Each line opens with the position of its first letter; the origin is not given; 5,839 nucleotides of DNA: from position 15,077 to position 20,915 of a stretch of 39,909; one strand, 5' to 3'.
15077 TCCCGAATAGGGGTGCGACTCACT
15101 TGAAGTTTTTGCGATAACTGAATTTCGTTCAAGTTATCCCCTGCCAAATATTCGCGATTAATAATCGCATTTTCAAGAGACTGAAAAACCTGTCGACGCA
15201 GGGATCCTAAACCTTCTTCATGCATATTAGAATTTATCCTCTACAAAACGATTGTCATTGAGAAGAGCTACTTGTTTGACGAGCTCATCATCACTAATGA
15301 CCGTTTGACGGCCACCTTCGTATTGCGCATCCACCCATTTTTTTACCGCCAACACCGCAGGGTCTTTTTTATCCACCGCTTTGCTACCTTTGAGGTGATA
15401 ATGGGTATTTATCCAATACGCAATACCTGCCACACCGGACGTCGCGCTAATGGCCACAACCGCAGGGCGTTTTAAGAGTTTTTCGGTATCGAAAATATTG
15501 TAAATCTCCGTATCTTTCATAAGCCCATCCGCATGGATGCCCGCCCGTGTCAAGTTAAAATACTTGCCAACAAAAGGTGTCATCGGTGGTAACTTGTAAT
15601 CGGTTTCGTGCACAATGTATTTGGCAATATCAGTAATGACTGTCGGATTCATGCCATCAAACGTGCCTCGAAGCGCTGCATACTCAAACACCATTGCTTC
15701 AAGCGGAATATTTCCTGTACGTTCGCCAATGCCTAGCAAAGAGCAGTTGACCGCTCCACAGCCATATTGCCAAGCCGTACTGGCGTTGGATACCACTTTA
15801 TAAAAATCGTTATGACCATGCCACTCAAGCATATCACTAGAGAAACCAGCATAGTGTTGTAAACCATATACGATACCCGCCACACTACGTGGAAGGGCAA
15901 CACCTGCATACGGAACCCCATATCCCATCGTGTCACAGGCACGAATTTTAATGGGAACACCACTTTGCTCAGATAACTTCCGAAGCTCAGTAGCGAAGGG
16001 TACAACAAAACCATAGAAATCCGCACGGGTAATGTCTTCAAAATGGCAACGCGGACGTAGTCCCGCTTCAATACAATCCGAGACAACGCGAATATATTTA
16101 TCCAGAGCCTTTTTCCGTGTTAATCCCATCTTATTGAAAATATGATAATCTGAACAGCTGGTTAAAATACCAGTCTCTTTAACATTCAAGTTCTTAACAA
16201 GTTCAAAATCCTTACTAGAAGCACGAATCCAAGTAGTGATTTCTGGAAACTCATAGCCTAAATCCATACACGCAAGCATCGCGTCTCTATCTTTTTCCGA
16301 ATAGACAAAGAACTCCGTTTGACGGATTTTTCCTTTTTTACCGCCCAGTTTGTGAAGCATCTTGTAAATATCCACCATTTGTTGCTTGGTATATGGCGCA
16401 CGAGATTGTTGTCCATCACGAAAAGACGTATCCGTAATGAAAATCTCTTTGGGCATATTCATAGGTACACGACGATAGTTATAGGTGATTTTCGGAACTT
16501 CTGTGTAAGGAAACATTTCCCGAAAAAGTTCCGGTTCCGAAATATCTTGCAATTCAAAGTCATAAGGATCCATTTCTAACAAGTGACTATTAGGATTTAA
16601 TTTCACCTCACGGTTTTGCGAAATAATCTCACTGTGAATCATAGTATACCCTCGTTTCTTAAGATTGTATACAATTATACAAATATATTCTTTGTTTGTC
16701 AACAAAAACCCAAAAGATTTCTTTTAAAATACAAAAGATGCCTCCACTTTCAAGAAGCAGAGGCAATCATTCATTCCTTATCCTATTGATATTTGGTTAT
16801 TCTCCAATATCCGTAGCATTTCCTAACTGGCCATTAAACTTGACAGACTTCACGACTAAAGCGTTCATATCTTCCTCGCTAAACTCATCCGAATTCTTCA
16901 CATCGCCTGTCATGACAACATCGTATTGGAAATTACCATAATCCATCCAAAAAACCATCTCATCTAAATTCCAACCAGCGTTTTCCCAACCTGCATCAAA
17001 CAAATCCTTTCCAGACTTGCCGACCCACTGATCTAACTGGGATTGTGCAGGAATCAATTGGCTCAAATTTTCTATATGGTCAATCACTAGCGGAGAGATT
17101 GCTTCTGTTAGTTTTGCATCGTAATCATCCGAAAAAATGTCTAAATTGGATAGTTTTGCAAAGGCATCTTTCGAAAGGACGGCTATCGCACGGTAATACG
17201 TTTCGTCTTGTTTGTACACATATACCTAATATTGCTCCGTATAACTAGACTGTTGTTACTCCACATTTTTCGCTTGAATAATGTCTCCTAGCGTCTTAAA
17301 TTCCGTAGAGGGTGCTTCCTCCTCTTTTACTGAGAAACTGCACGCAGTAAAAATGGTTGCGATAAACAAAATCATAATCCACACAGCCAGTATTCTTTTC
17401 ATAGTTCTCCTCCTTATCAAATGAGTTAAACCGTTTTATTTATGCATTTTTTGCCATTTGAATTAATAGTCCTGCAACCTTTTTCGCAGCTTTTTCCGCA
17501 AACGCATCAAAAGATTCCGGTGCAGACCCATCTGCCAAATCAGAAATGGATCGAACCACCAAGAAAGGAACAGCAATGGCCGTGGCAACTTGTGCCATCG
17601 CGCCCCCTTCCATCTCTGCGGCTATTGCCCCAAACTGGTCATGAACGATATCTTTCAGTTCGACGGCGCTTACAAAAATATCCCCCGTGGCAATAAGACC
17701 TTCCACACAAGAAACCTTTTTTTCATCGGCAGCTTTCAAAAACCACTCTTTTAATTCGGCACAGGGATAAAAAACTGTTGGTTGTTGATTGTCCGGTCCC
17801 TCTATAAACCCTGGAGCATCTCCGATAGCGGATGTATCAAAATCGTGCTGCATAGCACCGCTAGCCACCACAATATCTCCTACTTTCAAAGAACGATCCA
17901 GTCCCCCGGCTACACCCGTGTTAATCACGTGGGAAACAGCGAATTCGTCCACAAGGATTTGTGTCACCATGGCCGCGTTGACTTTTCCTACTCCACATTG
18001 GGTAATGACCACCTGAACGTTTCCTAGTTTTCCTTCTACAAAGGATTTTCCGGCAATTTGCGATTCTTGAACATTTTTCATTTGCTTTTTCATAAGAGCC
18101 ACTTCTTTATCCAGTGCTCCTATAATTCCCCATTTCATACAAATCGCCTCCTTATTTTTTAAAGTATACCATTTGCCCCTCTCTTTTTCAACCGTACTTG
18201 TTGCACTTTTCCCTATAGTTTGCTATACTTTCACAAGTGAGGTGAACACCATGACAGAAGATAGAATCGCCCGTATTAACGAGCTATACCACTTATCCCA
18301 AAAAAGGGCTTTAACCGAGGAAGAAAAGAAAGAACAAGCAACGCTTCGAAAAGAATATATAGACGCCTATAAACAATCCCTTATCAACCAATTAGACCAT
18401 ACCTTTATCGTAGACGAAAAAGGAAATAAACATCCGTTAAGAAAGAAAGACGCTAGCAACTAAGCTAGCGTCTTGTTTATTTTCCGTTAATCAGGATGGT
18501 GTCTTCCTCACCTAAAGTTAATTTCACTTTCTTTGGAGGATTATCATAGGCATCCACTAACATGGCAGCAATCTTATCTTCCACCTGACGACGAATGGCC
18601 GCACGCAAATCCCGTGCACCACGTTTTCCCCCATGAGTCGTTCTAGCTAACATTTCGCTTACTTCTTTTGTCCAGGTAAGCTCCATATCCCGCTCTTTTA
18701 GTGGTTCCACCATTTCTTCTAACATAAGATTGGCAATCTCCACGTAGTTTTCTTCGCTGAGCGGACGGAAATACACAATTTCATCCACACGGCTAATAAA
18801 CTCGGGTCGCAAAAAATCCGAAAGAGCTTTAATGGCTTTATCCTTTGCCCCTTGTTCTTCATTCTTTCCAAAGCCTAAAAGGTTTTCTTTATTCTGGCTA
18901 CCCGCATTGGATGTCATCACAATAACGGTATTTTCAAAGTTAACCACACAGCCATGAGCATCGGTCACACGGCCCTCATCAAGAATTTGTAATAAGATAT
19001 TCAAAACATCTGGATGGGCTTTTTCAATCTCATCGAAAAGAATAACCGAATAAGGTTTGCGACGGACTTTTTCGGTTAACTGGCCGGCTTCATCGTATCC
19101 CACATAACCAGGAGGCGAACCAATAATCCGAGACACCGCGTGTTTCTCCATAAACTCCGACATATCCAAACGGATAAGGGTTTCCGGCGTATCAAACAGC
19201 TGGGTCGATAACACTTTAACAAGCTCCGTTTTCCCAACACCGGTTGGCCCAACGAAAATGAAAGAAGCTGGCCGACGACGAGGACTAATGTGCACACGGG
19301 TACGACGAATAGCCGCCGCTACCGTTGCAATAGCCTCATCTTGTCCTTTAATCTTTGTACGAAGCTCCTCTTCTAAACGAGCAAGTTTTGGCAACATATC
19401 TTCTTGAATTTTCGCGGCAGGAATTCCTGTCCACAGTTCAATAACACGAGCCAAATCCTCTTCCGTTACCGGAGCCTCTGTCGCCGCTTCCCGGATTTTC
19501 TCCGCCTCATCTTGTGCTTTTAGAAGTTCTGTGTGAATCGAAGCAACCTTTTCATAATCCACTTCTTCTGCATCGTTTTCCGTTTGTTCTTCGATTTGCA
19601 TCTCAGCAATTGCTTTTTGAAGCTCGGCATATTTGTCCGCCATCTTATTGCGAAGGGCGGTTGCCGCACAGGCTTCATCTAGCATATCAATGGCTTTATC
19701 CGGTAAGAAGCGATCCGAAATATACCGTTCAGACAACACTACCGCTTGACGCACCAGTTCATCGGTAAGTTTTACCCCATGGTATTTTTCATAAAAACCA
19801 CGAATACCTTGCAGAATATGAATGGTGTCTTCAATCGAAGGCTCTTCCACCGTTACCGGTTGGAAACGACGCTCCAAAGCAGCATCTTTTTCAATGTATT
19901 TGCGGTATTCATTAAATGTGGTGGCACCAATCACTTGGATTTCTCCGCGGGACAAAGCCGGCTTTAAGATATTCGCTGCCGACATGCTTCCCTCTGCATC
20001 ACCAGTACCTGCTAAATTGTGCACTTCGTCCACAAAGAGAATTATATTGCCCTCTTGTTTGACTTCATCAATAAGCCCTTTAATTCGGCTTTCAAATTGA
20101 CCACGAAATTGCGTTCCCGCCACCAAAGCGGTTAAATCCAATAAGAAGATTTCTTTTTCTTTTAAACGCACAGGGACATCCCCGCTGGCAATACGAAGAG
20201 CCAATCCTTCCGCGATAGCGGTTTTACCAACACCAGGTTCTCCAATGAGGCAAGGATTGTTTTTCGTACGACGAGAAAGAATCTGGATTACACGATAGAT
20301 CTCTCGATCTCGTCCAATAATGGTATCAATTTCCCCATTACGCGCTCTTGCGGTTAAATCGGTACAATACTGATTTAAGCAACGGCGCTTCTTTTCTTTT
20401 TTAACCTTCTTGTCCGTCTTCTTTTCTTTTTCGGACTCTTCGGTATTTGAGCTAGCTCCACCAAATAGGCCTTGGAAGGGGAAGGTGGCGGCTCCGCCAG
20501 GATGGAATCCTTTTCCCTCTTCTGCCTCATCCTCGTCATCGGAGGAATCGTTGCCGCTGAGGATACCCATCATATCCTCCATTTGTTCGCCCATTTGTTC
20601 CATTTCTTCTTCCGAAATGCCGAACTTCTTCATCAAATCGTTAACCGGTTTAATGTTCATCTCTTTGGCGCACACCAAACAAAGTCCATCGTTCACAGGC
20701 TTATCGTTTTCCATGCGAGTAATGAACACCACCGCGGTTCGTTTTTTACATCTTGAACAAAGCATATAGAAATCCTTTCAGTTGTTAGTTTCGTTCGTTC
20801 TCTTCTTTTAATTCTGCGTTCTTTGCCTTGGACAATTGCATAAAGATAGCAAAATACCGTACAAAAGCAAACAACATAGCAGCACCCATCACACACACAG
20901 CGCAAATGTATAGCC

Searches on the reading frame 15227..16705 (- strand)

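Call 27: search_protein_families(library=pfam, proteins=[window:15227-16705:-], max_evalue=0.00001)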
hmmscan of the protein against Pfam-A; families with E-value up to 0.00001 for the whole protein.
window:15227-16705:- (492 aa): 1 family
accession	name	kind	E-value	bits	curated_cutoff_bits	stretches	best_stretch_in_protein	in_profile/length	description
PF00682.25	HMGL-like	-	1.2e-28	100.6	29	1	89-361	3-257/260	HMGL-like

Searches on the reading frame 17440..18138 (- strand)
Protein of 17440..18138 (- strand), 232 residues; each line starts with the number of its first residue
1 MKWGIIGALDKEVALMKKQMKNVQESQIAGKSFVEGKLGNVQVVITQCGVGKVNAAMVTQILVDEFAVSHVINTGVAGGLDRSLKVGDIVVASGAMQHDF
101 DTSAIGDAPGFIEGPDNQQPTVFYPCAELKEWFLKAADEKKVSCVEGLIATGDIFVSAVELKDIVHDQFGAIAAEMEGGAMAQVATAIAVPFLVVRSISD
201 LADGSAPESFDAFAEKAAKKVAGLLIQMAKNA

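Call 27: search_protein_families(library=pfam, proteins=[window:17440-18138:-], max_evalue=0.00001)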
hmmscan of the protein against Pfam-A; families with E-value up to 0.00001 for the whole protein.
window:17440-18138:- (232 aa): 1 family
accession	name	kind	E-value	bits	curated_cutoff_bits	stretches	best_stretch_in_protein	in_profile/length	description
PF01048.26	PNP_UDP_1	-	1.2e-51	175.9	25.1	1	4-228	3-231/233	Phosphorylase superfamily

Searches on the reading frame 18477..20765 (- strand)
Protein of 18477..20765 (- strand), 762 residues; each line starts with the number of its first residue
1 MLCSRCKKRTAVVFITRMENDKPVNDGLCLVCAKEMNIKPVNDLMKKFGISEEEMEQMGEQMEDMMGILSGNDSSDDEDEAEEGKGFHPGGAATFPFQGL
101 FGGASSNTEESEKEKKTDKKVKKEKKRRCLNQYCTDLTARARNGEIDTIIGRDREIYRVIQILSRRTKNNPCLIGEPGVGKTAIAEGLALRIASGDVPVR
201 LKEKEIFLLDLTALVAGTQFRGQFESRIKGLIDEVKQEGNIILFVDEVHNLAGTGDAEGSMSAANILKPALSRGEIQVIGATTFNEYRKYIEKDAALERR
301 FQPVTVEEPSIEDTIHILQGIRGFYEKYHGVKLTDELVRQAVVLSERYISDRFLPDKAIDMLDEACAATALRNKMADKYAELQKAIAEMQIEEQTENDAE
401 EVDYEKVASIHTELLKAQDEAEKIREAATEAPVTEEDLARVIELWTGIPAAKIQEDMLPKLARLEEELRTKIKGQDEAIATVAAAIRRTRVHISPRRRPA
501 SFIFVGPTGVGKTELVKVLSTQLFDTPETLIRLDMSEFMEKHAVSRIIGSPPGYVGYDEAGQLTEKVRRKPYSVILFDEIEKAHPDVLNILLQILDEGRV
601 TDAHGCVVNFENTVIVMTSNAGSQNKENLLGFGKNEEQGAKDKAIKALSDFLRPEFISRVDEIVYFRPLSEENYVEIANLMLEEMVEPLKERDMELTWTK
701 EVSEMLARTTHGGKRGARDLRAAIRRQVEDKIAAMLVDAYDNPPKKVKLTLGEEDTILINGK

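Call 27: search_protein_families(library=pfam, proteins=[window:18477-20765:-], max_evalue=0.00001)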
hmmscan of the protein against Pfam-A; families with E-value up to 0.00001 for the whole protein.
window:18477-20765:- (762 aa): 11 families
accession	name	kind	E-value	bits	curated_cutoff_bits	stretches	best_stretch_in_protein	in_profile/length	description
PF07724.20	AAA_2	-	2.1e-64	217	27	1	500-663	4-166/166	AAA domain (Cdc48 subfamily)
PF17871.7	AAA_lid_9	-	3.9e-29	101.1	22.8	1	310-405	1-97/104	AAA lid domain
PF00004.35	AAA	-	8.2e-25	88.2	21.2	2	172-289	2-113/131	ATPase family associated with various cellular activities (AAA)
PF07728.20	AAA_5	-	8.3e-18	65.2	22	1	502-625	2-126/139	AAA domain (dynein-related subfamily)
PF10431.15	ClpB_D2-small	-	4e-13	49.6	21.9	1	669-739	1-71/81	C-terminal, D2-small domain, of ClpB protein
PF13401.12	AAA_22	-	5.7e-12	46.5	27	0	500-596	6-109/130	AAA domain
PF13191.12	AAA_16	-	2.9e-10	41.3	32.6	0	149-194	2-50/167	AAA ATPase domain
PF00158.32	Sigma54_activat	-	1.2e-07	32.1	20.2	0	497-602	20-124/168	Sigma-54 interaction domain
PF05621.17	TniB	-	3e-07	30.5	22.4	0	197-307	77-185/189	Bacterial TniB protein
PF20720.3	nSTAND3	-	8.9e-07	29.2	27.2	0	169-200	18-50/155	Novel STAND NTPase 3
PF13173.12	AAA_14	-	3.8e-06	27.4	27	0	502-598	5-88/129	AAA domain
